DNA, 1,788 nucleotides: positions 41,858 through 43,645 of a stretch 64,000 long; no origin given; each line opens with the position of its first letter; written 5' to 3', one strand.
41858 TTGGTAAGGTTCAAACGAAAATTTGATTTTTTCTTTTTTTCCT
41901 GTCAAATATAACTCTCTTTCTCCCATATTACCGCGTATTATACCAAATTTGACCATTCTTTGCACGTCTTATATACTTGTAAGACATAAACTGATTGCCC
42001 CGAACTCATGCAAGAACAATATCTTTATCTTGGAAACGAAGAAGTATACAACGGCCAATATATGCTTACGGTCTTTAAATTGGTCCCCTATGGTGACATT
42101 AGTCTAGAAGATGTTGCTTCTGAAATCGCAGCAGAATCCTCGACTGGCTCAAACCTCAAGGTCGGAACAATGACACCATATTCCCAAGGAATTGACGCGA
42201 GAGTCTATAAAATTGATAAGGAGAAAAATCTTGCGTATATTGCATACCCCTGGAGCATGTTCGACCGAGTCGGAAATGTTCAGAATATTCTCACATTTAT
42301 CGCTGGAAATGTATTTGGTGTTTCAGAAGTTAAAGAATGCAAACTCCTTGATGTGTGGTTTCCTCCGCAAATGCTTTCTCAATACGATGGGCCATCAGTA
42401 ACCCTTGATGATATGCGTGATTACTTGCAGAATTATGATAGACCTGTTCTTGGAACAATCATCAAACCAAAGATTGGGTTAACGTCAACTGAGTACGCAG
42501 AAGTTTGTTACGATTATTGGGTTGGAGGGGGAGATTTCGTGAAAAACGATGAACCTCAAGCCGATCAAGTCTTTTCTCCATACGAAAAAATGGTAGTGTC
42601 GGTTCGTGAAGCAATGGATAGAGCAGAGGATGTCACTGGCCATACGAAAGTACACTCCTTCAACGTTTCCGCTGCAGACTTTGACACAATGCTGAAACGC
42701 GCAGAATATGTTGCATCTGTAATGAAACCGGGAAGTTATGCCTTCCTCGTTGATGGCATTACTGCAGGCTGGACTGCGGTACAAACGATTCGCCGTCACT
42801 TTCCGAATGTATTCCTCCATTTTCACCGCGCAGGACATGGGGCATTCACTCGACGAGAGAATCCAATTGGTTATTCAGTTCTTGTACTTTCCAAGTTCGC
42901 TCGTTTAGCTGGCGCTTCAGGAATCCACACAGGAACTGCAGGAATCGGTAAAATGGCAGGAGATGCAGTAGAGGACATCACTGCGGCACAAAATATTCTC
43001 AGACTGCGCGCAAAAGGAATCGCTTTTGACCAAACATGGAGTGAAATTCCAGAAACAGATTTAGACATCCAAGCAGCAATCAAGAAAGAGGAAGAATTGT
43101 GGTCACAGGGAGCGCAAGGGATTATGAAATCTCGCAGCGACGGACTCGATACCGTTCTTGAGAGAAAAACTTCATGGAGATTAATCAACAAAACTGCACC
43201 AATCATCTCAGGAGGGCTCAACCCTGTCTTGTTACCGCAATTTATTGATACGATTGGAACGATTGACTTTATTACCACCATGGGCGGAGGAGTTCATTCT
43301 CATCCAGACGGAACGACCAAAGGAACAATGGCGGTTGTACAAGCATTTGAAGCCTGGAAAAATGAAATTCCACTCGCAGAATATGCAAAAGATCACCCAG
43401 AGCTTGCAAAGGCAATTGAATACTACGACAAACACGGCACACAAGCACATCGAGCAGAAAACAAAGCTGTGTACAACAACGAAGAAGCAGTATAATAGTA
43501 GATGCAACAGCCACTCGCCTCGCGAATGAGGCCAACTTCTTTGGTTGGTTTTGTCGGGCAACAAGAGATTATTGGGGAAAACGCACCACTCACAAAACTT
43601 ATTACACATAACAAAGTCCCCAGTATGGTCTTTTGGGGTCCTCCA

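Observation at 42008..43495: Catalytically intact form II/III RuBisCO large subunit without a small subunit and without Calvin-cycle neighbours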

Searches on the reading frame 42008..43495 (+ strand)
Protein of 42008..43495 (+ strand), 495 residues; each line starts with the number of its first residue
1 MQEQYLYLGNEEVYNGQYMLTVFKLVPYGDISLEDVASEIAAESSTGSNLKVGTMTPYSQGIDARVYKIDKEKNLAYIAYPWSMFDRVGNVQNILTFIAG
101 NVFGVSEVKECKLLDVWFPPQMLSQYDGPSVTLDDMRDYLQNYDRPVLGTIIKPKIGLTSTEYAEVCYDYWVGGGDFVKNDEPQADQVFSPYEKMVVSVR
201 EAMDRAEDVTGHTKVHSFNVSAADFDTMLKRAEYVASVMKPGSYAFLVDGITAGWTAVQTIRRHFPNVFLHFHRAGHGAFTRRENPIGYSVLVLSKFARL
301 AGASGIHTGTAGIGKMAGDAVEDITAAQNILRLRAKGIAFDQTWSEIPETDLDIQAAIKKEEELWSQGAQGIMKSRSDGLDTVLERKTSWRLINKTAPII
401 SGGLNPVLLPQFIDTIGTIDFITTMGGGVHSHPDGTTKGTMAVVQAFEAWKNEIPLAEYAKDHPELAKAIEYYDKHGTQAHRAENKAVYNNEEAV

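Call 3: search_protein_families(library=pfam, proteins=[window:42008-43495:+])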
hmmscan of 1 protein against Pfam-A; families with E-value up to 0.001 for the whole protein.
window:42008-43495:+ (495 aa): 2 families
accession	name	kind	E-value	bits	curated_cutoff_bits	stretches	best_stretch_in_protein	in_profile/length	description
PF00016.26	RuBisCO_large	-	2e-94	316.6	30.1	2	134-350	3-222/299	Ribulose bisphosphate carboxylase large chain, catalytic domain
PF02788.21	RuBisCO_large_N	-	1.5e-26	93.4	20.7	1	16-122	11-120/120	Ribulose bisphosphate carboxylase large chain, N-terminal domain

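Call 4: search_protein_families(library=ncbifam, proteins=[window:42008-43495:+])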
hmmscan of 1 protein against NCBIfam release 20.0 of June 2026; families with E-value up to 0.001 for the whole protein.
window:42008-43495:+ (495 aa): 6 families
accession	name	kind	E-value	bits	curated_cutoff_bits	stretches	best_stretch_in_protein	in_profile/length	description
NF010002.0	PRK13475.1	equivalog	5.4e-169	562.7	489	1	11-479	15-446/459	ribulose-bisphosphate carboxylase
NF003252.0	PRK04208.1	subfamily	2.9e-103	345.9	438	2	7-348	17-365/468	ribulose-bisphosphate carboxylase large subunit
TIGR03326.1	rubisco_III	equivalog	3.6e-98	329.2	497.45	2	17-332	12-327/426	type III ribulose-bisphosphate carboxylase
NF042437.1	OxoIsoapPDcar_OiaX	equivalog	1.8e-45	155.5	700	2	74-304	74-297/412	3-oxo-isoapionate-4-phosphate decarboxylase OiaX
NF007095.0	PRK09549.1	equivalog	1.9e-38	132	409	2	71-304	65-290/407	2,3-diketo-5-methylthiopentyl-1-phosphate enolase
TIGR03332.1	salvage_mtnW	equivalog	9.2e-31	106.8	513.6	2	72-304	71-295/407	2,3-diketo-5-methylthiopentyl-1-phosphate enolase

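Call 5: search_solved_structures(query=window:42008-43495:+, show_alignments=3)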
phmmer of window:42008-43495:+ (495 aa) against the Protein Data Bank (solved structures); distinct sequences matched with E-value up to 0.001: 99 (the best 60 are shown).
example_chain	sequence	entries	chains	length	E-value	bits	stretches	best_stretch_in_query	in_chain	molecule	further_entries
9dyp_A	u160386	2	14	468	2.6e-210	702.3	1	1-477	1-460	ribulose-1,5-bisphosphate carboxylase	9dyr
5mac_A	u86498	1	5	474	1.1e-192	644.2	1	2-473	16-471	Ribulose-1,5-bisphosphate carboxylase-oxygenase type III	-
8vgs_A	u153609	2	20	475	1.4e-189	633.9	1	12-475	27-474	Ribulose bisphosphate carboxylase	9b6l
4lf1_A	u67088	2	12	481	8.2e-102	344.5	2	11-344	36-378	Ribulose bisphosphate carboxylase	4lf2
5hqm_A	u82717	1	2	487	8.6e-102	344.4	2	11-344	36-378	Ribulose bisphosphate carboxylase (R. palustris/R. rubrum chimera),Ribulose bisphosphate c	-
5han_A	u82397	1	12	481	2.1e-101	343.2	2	11-344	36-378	Ribulose bisphosphate carboxylase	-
5hjx_A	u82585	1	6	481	2.9e-101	342.7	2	11-344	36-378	Ribulose bisphosphate carboxylase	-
5hjy_A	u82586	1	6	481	4e-101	342.2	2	11-345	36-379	Ribulose bisphosphate carboxylase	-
5hao_A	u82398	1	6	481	5.6e-101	341.8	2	11-345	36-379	Ribulose bisphosphate carboxylase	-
5koz_A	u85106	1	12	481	9.9e-101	341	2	11-344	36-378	Ribulose bisphosphate carboxylase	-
6ius_A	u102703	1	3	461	1.1e-100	340.8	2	10-347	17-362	Ribulose-1,5-bisphosphate carboxylase/oxygenase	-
5hat_A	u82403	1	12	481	1.5e-100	340.4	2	11-345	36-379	Ribulose bisphosphate carboxylase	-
5hql_A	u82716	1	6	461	1.6e-100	340.3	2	11-344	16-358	Ribulose bisphosphate carboxylase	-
5hk4_A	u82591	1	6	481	2e-100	340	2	11-344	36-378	Ribulose bisphosphate carboxylase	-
7t1j_A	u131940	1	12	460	2.6e-99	336.3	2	13-345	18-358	Ribulose bisphosphate carboxylase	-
1geh_A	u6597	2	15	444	1.3e-63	218.5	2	17-326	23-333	RIBULOSE-1,5-BISPHOSPHATE CARBOXYLASE/OXYGENASE | Ribulose bisphosphate carboxylase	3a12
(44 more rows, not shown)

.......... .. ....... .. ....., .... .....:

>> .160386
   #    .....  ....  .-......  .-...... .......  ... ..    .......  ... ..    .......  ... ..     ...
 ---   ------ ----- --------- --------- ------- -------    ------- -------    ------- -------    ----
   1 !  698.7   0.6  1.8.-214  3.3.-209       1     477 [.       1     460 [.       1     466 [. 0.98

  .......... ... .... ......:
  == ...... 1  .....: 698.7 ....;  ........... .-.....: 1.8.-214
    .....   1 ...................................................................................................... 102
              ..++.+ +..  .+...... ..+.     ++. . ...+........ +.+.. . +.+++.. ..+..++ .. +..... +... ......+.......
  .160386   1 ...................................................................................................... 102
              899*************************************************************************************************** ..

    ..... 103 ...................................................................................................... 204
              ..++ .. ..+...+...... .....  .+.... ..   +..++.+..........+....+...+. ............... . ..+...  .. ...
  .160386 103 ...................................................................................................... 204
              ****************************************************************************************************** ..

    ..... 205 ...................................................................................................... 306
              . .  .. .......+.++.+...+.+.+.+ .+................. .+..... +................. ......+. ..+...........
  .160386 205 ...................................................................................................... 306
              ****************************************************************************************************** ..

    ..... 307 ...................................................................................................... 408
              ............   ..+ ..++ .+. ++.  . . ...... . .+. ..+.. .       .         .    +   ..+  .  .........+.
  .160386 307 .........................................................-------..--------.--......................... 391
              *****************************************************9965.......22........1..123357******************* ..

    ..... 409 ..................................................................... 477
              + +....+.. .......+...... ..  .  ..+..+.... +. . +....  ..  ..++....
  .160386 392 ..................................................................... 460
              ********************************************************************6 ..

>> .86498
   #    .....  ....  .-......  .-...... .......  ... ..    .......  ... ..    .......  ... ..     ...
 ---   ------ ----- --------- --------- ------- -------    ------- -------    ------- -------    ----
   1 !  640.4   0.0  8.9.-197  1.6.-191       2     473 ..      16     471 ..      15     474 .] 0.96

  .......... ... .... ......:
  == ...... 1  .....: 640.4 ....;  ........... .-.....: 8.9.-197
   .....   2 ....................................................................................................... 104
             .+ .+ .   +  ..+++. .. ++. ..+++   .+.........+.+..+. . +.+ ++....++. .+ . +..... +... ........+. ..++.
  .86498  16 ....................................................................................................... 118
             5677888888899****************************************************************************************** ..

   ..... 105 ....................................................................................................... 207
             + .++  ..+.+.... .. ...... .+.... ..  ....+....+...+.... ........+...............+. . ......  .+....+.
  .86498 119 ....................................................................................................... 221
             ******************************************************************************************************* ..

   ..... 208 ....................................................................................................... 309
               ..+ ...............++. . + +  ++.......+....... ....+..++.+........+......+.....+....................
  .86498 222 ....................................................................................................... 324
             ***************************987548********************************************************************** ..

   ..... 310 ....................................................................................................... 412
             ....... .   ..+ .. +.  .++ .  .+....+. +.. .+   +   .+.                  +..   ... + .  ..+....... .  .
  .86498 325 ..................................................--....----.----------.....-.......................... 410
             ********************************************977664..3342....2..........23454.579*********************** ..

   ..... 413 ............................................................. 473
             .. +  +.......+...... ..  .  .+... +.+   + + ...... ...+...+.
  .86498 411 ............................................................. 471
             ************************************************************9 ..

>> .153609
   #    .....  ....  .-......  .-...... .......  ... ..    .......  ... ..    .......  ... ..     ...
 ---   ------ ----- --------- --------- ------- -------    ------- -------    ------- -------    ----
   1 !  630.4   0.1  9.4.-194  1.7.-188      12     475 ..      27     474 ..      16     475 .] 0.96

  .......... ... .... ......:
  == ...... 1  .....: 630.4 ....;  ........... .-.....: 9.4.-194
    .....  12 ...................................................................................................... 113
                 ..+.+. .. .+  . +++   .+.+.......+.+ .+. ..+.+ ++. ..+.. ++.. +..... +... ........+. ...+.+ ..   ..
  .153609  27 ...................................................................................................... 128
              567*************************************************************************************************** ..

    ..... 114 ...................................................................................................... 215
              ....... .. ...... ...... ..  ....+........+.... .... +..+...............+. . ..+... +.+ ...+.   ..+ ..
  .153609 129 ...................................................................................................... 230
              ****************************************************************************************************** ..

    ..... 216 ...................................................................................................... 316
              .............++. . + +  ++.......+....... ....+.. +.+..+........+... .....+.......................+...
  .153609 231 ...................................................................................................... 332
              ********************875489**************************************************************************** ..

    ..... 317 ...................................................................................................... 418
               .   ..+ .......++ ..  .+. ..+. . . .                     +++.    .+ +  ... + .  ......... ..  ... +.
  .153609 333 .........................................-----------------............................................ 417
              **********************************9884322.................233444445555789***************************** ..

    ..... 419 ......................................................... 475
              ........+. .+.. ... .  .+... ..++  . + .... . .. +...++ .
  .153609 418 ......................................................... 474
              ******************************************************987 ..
